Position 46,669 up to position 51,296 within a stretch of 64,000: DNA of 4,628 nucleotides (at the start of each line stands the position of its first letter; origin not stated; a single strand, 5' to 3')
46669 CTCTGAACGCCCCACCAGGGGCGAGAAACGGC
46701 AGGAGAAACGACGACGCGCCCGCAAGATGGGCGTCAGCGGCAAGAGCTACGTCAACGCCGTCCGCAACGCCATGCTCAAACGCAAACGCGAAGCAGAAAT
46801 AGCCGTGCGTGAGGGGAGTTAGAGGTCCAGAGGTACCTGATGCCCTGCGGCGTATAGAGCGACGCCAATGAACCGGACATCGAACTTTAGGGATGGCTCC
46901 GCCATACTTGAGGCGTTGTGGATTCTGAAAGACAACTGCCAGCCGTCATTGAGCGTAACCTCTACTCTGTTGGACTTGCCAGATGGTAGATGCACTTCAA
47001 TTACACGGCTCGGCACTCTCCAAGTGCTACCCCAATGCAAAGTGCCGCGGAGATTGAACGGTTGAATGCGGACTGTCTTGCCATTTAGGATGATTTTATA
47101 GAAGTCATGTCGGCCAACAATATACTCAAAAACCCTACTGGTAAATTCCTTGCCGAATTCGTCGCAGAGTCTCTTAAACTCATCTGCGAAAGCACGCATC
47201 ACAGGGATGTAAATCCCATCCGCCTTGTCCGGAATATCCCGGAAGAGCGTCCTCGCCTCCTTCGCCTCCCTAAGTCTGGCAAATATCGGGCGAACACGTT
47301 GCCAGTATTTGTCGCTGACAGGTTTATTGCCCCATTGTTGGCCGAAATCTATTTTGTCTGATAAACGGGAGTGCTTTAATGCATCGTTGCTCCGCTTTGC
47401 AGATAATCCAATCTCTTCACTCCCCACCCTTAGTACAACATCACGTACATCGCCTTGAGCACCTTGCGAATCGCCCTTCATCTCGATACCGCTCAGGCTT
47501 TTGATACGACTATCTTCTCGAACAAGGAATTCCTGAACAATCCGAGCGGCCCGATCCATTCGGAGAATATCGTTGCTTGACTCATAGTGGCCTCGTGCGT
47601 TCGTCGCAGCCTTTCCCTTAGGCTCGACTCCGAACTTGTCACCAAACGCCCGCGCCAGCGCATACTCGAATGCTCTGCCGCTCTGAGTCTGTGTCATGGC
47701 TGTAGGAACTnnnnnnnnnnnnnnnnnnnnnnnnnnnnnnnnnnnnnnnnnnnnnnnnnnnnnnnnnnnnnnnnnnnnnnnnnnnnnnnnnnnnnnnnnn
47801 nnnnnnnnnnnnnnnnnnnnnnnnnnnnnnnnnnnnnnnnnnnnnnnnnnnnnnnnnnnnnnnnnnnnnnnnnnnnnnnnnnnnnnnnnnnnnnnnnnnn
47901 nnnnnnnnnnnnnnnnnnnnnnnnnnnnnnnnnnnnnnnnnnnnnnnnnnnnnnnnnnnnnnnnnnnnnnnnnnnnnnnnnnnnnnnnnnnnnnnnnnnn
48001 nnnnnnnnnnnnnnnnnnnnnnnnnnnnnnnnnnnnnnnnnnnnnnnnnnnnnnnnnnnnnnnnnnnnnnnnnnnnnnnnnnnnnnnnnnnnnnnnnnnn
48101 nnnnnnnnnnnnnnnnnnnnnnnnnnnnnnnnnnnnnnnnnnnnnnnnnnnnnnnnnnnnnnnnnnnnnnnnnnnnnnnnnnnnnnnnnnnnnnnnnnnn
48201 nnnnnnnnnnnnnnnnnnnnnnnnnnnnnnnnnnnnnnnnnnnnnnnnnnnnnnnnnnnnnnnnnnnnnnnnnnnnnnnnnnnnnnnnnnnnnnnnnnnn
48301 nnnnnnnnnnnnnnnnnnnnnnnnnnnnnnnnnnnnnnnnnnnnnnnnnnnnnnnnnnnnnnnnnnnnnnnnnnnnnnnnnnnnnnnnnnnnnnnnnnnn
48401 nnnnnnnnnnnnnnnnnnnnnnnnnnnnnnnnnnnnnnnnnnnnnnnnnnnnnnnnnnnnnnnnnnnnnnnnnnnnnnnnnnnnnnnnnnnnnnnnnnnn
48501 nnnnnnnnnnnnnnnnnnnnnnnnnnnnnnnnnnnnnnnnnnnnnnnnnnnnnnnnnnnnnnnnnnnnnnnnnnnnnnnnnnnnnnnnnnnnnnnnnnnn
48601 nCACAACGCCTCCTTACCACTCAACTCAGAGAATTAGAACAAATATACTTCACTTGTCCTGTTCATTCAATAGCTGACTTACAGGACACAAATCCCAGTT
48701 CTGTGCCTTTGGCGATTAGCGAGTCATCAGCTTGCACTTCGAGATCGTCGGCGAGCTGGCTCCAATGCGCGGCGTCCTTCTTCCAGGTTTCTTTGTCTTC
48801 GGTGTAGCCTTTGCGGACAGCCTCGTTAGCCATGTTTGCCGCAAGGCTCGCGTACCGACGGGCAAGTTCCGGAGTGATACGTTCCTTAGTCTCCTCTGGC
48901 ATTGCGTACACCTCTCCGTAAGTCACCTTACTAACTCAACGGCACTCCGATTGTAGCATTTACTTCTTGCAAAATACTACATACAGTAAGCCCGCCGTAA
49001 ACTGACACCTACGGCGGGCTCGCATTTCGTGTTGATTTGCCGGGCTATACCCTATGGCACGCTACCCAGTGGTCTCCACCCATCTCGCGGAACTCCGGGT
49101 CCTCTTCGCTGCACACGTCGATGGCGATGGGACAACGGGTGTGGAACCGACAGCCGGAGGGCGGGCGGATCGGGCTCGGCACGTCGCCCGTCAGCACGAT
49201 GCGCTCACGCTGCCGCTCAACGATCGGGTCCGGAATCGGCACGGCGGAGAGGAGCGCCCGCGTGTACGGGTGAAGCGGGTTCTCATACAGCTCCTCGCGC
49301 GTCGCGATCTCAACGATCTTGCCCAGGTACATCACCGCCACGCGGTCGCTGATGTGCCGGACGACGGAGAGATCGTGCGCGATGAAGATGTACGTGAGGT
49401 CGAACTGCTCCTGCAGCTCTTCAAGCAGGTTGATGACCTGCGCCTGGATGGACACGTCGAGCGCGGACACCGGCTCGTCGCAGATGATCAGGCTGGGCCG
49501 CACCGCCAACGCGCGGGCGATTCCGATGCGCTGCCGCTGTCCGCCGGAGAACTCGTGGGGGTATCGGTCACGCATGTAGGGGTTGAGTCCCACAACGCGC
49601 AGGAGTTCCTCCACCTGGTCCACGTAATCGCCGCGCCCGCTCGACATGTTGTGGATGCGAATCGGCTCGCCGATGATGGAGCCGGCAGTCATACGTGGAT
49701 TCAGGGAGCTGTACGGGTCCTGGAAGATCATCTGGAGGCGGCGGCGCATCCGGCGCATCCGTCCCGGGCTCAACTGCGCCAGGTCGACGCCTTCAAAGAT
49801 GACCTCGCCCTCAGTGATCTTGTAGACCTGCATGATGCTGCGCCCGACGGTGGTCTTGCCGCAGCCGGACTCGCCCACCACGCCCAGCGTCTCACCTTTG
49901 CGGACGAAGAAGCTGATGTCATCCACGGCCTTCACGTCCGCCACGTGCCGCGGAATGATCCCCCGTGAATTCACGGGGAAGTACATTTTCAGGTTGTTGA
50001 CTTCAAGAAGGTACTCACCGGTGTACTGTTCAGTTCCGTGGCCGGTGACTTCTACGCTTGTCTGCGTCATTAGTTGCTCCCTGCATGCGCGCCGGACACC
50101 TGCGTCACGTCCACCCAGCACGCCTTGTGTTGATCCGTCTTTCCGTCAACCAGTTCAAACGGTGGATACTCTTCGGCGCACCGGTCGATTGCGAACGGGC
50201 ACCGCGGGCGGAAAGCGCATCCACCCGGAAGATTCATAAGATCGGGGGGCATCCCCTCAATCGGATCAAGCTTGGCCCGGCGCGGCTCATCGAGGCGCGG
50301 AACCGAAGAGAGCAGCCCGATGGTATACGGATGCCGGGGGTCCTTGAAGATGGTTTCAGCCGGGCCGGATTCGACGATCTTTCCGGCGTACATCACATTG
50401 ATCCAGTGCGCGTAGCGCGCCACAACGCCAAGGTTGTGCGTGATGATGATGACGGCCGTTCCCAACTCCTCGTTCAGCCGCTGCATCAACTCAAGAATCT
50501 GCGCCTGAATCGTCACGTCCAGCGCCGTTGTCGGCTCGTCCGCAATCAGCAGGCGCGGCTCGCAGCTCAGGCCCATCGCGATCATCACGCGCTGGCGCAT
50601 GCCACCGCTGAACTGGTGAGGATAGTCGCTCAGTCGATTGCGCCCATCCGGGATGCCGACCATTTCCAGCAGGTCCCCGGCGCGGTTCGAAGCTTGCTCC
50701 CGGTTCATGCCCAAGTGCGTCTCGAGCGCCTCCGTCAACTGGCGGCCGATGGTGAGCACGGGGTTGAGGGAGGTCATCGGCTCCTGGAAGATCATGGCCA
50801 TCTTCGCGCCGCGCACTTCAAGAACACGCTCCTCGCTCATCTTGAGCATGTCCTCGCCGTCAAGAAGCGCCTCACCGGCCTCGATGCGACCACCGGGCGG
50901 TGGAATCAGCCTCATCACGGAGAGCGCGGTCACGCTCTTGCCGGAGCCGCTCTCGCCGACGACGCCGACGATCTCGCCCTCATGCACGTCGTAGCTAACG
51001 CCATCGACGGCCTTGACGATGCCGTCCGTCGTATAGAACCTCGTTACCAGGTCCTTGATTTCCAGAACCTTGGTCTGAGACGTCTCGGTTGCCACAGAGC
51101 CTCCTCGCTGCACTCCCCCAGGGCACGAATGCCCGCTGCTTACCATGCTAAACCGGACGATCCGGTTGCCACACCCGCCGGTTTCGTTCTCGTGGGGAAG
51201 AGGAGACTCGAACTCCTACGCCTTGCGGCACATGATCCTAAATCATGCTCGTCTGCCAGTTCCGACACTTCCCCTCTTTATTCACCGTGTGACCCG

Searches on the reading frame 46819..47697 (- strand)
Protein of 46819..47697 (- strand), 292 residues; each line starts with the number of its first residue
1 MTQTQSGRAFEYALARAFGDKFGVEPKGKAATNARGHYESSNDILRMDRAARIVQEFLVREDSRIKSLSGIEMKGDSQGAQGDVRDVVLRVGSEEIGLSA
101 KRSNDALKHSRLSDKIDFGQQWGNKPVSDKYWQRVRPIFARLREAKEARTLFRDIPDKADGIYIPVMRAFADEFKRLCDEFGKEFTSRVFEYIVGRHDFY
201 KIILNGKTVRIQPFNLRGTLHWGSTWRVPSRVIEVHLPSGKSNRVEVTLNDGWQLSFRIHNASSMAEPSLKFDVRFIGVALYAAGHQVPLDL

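Call 64: search_protein_families(library=pfam, proteins=[window:46819-47697:-], max_evalue=0.0001)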
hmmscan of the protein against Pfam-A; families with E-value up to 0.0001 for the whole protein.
window:46819-47697:- (292 aa): 1 family
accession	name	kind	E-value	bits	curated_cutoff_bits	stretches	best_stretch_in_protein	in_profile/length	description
PF09556.15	RE_HaeIII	-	1.6e-64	218.3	25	1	65-279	70-297/298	HaeIII restriction endonuclease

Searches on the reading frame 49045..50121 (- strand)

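Call 64: search_protein_families(library=pfam, proteins=[window:49045-50121:-], max_evalue=0.0001)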
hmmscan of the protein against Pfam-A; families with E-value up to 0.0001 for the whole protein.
window:49045-50121:- (358 aa): 2 families
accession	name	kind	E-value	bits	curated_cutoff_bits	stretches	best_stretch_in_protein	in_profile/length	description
PF00005.33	ABC_tran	-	5.5e-31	108.4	25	1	67-218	2-136/137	ABC transporter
PF08352.17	oligo_HPY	-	5.2e-19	68.8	27.1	1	270-337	1-65/65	Oligopeptide/dipeptide transporter, C-terminal region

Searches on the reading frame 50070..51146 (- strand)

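Call 64: search_protein_families(library=pfam, proteins=[window:50070-51146:-], max_evalue=0.0001)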
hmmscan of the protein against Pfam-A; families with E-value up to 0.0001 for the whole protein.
window:50070-51146:- (358 aa): 4 families
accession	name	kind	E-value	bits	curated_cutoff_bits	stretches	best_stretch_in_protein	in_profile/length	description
PF00005.33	ABC_tran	-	4.3e-28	99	25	1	48-207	2-137/137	ABC transporter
PF08352.17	oligo_HPY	-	3e-24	85.6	27.1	1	258-323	1-65/65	Oligopeptide/dipeptide transporter, C-terminal region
PF13304.12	AAA_21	-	2.2e-07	31.7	27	1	175-242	234-303/304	AAA domain, putative AbiEii toxin, Type IV TA system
PF02463.25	SMC_N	-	1.1e-05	25.5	40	1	58-253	25-213/220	RecF/RecN/SMC N terminal domain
